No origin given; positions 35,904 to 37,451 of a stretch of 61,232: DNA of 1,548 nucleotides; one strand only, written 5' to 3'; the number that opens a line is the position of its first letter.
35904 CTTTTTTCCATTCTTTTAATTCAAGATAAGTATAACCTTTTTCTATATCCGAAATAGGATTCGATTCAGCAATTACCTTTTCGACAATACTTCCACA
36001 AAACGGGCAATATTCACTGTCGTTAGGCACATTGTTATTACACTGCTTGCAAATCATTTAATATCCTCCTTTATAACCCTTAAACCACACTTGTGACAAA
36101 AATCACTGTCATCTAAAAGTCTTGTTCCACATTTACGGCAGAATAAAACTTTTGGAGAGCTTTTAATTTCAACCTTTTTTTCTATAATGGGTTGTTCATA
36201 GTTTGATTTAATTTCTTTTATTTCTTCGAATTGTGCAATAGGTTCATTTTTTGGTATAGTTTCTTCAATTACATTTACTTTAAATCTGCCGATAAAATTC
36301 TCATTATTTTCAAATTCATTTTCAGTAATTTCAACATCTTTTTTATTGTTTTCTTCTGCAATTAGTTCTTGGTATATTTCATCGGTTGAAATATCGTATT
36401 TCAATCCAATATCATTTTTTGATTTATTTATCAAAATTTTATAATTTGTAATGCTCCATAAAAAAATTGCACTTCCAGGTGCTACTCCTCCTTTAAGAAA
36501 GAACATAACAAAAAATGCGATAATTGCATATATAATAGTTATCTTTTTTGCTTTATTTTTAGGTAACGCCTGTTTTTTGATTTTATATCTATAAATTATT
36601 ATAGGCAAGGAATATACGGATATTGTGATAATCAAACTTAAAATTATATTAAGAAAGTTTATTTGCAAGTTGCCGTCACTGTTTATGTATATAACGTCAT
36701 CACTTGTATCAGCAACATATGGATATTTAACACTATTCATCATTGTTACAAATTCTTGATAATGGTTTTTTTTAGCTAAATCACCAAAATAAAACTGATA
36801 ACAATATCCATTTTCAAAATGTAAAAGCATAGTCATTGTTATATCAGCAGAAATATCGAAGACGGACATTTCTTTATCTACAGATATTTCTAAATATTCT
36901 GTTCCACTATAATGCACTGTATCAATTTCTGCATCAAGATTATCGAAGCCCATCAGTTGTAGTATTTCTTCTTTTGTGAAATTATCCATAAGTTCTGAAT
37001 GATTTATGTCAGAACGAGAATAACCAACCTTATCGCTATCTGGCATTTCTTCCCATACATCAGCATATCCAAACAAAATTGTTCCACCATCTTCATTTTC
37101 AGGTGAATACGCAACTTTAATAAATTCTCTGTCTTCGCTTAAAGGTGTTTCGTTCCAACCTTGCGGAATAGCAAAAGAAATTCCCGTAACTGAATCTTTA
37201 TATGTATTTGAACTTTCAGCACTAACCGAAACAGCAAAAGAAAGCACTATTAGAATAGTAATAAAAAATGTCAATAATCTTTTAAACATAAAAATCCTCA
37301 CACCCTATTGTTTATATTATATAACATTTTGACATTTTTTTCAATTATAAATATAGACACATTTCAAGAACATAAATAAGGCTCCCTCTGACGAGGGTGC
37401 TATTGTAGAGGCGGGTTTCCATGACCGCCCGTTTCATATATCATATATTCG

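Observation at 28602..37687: Two recombinase-less cargo islands stacked inside spoIVB, each leaving a displaced copy of the gene's 3' end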

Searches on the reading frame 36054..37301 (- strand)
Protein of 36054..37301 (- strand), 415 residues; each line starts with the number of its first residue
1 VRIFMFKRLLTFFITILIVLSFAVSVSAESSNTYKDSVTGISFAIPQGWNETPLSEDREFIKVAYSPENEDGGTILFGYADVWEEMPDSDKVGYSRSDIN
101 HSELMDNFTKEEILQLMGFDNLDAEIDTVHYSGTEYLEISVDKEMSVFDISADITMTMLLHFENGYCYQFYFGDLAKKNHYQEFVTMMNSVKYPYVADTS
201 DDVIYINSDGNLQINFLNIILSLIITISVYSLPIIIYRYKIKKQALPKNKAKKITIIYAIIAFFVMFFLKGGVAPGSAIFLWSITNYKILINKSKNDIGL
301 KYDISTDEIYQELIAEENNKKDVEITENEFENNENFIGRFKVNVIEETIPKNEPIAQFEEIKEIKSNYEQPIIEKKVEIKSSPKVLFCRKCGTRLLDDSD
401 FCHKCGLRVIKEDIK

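Call 12: search_protein_families(library=pfam, proteins=[window:36054-37301:-])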
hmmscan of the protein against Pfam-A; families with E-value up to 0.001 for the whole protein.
window:36054-37301:- (415 aa): 1 family
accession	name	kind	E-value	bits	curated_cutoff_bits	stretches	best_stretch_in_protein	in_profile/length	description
PF13240.11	Zn_Ribbon_1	-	1.1e-06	28.6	25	1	387-406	1-20/23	zinc-ribbon domain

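Call 32: search_protein_families(library=pfam, alignment_id=A2, max_evalue=0.00001)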
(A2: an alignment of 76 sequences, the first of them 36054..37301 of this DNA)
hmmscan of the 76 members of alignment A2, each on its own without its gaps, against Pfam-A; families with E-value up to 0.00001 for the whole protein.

A. member 1, window:36054-37301:- (415 aa): 1 family
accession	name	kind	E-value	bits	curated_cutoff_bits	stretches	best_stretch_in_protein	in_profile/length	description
PF13240.11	Zn_Ribbon_1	-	1.1e-06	28.6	25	1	387-406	1-20/23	zinc-ribbon domain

B. families by the number of members that match (of 76 scanned): 62 families (the first 25 are shown)
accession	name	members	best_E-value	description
PF12833.13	HTH_18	11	1.3e-22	Helix-turn-helix domain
PF00165.29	HTH_AraC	10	3.4e-18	Bacterial regulatory helix-turn-helix proteins, AraC family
PF13306.12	LRR_5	5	1.1e-205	BspA type Leucine rich repeat region (6 copies)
PF13855.12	LRR_8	3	3.1e-38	Leucine rich repeat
PF02311.25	AraC_binding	3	5.4e-18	AraC-like ligand binding domain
PF01381.28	HTH_3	3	2.3e-16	Helix-turn-helix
PF12844.13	HTH_19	3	2.1e-12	Helix-turn-helix domain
PF13560.12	HTH_31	3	2.4e-09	Helix-turn-helix domain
PF07883.17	Cupin_2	3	5.4e-07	Cupin domain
PF13378.12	MR_MLE_C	2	5.7e-70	Enolase C-terminal domain-like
PF00596.27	Aldolase_II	2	2.7e-49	Class II Aldolase and Adducin N-terminal domain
PF13561.12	adh_short_C2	2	1e-48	Enoyl-(Acyl carrier protein) reductase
PF00106.31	adh_short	2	9.8e-47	short chain dehydrogenase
PF00294.29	PfkB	2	2.6e-39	pfkB family carbohydrate kinase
PF02129.25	Peptidase_S15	2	1.5e-38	X-Pro dipeptidyl-peptidase (S15 family)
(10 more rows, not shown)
